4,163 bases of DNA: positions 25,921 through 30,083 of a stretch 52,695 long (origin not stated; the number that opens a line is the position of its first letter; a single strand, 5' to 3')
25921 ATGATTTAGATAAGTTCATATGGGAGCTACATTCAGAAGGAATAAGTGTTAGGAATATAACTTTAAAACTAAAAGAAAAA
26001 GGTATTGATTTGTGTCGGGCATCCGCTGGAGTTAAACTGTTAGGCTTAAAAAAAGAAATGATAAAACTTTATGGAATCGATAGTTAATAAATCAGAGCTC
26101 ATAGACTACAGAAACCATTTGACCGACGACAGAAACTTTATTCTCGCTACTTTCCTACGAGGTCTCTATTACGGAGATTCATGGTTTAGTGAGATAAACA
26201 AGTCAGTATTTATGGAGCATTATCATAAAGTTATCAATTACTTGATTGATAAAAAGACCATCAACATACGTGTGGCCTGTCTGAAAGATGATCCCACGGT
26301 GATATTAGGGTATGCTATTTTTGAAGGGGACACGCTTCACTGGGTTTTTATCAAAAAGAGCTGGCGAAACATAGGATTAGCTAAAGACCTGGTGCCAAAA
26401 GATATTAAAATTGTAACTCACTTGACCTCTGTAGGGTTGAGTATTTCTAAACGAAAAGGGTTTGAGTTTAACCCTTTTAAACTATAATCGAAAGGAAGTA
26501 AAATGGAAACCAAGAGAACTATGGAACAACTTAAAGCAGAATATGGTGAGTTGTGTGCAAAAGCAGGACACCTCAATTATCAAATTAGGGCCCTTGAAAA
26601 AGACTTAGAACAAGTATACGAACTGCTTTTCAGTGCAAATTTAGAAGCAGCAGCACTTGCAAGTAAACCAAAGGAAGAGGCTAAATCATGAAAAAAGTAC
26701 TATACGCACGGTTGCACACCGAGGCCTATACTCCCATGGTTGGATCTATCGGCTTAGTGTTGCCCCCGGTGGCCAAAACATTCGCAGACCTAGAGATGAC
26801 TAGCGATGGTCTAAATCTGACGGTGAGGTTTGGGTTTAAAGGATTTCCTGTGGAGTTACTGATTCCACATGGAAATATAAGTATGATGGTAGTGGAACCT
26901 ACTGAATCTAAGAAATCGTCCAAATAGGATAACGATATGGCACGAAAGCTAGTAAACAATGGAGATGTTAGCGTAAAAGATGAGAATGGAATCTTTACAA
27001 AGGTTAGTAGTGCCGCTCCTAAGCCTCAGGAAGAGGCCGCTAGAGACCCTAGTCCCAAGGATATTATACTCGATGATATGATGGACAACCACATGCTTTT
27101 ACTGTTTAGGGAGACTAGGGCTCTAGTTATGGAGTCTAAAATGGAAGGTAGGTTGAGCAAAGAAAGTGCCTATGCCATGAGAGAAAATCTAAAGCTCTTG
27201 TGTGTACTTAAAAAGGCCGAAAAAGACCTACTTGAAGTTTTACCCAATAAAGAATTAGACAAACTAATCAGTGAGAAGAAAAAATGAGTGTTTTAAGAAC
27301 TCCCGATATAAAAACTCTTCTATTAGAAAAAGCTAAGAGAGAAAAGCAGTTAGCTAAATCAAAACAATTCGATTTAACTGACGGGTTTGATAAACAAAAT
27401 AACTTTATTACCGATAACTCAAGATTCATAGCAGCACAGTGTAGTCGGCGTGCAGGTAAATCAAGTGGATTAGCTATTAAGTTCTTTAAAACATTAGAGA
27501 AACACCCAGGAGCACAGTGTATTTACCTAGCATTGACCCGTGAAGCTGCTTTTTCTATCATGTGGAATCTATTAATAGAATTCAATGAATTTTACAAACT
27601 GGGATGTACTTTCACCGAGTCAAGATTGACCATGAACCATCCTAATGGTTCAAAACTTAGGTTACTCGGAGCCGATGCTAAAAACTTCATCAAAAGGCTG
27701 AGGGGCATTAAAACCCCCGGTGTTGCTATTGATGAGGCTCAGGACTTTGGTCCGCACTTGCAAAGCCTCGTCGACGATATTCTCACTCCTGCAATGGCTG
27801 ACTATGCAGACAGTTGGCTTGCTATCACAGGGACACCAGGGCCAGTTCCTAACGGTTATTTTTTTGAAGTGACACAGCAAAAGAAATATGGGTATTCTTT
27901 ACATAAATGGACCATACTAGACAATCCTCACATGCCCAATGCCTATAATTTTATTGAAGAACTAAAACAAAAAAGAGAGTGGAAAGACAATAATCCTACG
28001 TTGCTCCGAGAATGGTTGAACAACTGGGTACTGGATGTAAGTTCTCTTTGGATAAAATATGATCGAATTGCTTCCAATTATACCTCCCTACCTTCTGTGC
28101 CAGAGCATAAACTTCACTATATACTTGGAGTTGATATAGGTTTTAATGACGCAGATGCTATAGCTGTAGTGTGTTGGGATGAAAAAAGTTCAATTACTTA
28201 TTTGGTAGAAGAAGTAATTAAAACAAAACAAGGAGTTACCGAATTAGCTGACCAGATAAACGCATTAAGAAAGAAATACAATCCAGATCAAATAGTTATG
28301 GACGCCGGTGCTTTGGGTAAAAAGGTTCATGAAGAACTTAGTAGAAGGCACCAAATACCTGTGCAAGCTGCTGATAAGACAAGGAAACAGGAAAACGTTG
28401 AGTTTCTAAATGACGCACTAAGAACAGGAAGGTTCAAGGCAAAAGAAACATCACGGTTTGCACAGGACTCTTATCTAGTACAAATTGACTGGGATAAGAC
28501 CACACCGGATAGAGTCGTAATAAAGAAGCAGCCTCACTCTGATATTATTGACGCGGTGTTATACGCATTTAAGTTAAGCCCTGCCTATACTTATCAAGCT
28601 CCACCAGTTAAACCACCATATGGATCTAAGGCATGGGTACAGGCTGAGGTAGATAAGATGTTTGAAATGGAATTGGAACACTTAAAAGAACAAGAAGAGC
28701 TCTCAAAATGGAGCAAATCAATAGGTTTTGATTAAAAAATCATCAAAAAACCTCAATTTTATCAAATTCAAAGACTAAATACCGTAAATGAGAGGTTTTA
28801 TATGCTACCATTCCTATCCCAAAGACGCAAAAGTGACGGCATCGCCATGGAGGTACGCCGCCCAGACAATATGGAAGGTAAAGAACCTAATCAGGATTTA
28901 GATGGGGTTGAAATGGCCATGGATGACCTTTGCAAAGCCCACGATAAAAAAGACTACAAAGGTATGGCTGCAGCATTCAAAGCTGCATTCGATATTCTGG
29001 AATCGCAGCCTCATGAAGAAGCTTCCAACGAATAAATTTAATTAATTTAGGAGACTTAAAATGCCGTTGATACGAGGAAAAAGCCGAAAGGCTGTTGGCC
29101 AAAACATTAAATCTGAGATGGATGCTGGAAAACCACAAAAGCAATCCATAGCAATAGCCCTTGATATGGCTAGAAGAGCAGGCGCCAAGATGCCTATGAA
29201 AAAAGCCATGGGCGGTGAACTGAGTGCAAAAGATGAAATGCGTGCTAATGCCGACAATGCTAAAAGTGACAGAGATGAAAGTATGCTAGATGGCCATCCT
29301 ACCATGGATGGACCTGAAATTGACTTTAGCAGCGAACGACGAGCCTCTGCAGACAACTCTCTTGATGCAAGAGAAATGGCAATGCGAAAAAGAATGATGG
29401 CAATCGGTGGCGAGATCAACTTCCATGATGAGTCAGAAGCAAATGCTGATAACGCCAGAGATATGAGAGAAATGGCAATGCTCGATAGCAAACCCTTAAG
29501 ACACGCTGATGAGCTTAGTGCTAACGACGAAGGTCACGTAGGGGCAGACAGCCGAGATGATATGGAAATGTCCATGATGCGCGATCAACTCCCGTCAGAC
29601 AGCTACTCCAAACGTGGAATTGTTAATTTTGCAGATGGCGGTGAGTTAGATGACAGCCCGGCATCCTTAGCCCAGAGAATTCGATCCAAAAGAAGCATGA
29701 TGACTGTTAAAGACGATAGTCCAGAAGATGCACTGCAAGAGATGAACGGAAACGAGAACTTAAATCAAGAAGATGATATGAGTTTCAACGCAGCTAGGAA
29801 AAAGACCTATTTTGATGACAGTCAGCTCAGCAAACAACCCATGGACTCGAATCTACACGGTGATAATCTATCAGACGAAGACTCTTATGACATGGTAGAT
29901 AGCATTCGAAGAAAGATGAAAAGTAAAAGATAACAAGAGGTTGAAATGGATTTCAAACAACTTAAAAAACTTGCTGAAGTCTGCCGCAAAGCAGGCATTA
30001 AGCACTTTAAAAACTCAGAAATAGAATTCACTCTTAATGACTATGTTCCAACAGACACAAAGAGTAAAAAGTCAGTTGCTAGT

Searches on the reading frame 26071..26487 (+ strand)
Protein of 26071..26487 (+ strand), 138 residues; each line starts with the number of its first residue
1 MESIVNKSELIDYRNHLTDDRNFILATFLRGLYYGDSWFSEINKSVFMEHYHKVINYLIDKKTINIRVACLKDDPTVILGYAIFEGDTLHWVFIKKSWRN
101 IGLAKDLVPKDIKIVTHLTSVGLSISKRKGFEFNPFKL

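Call 71: search_protein_families(library=pfam, proteins=[window:26071-26487:+], max_evalue=0.01)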
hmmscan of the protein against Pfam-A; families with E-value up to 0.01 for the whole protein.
window:26071-26487:+ (138 aa): 1 family
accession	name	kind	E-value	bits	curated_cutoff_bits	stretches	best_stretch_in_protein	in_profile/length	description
PF11969.13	DcpS_C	-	0.0078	17.1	24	0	65-131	13-75/114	Scavenger mRNA decapping enzyme C-term binding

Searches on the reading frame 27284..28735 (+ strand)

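Call 71: search_protein_families(library=pfam, proteins=[window:27284-28735:+], max_evalue=0.01)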
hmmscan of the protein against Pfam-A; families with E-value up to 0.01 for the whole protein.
window:27284-28735:+ (483 aa): 1 family
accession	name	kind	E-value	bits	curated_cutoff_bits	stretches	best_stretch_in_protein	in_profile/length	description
PF17289.8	Terminase_6C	-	4e-09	37.1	22.6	1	282-428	2-151/155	Terminase RNaseH-like domain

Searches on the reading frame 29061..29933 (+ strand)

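Call 71: search_protein_families(library=pfam, proteins=[window:29061-29933:+], max_evalue=0.01)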
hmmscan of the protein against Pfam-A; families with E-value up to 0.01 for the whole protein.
window:29061-29933:+ (290 aa): 1 family
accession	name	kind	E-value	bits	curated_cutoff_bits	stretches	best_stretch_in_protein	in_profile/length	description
PF20106.4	DUF6496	-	0.00043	21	24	1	25-48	35-58/58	Family of unknown function (DUF6496)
